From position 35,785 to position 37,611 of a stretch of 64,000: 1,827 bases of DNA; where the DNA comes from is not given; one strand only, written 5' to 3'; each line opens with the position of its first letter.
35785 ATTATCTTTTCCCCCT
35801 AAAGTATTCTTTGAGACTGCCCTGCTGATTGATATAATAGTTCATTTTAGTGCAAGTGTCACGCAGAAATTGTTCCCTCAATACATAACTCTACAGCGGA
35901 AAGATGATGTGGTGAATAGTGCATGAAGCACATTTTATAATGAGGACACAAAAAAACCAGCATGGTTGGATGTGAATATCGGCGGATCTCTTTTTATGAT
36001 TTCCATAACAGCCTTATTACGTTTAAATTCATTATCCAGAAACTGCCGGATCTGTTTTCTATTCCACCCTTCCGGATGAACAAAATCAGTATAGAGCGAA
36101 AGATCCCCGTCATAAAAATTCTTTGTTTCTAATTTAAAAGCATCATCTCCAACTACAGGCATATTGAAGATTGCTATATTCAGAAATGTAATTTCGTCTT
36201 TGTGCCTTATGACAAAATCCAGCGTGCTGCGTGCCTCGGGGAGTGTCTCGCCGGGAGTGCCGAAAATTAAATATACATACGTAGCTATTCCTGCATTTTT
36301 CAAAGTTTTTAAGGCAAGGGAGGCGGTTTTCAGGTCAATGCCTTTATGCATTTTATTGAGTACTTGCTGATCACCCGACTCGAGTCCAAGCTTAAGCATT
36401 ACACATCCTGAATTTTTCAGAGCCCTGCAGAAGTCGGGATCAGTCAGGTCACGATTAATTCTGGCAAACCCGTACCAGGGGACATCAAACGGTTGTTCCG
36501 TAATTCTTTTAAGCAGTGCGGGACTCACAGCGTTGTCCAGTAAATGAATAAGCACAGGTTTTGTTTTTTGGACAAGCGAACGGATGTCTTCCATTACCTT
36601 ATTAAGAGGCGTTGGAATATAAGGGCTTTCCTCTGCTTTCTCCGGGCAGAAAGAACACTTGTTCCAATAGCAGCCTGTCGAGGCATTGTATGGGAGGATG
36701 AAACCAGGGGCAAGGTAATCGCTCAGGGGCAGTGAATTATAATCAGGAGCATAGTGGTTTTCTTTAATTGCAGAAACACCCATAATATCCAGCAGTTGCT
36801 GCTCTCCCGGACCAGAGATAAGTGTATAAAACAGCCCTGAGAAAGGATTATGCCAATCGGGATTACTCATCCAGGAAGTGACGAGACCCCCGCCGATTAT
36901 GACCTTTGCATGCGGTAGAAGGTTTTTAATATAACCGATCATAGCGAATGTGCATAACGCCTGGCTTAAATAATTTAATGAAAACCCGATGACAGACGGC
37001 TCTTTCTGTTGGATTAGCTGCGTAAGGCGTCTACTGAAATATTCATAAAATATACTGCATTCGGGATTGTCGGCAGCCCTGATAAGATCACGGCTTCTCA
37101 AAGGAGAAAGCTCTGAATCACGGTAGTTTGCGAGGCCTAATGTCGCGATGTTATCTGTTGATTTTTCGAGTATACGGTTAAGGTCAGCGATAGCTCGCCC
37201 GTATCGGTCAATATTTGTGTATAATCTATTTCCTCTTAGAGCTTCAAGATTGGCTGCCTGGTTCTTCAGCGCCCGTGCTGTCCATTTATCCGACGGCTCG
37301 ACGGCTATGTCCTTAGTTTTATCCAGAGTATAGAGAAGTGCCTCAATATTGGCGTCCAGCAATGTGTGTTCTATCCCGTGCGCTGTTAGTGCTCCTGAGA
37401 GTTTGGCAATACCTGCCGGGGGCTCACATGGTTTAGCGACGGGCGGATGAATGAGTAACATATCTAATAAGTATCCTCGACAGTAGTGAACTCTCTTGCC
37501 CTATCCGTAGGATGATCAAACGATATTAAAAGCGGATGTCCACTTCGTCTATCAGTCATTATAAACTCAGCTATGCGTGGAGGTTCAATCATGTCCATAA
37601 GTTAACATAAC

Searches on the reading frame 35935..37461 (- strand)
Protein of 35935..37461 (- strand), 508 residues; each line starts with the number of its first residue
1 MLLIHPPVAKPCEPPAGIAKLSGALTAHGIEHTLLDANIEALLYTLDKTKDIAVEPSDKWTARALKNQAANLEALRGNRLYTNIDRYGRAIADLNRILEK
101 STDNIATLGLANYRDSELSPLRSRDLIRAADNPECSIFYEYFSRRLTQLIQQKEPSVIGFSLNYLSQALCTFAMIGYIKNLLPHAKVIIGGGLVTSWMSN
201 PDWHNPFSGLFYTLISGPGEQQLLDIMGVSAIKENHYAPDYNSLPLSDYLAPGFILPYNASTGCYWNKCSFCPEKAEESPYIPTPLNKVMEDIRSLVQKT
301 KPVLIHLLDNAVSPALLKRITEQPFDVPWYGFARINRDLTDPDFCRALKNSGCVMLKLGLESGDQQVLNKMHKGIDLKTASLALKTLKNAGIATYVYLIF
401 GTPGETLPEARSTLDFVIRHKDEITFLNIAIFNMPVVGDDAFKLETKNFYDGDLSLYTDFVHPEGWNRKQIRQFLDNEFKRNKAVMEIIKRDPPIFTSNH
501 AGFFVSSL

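Call 78: search_protein_families(library=pfam, proteins=[window:35935-37461:-], max_evalue=0.000001)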
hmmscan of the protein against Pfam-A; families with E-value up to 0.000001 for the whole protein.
window:35935-37461:- (508 aa): 2 families
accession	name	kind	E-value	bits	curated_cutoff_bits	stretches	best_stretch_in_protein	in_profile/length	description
PF04055.27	Radical_SAM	-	1.6e-12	48.4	29.5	1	259-417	2-166/166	Radical SAM superfamily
PF02310.24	B12-binding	-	6.7e-07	29.6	32.1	0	145-195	42-92/121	B12 binding domain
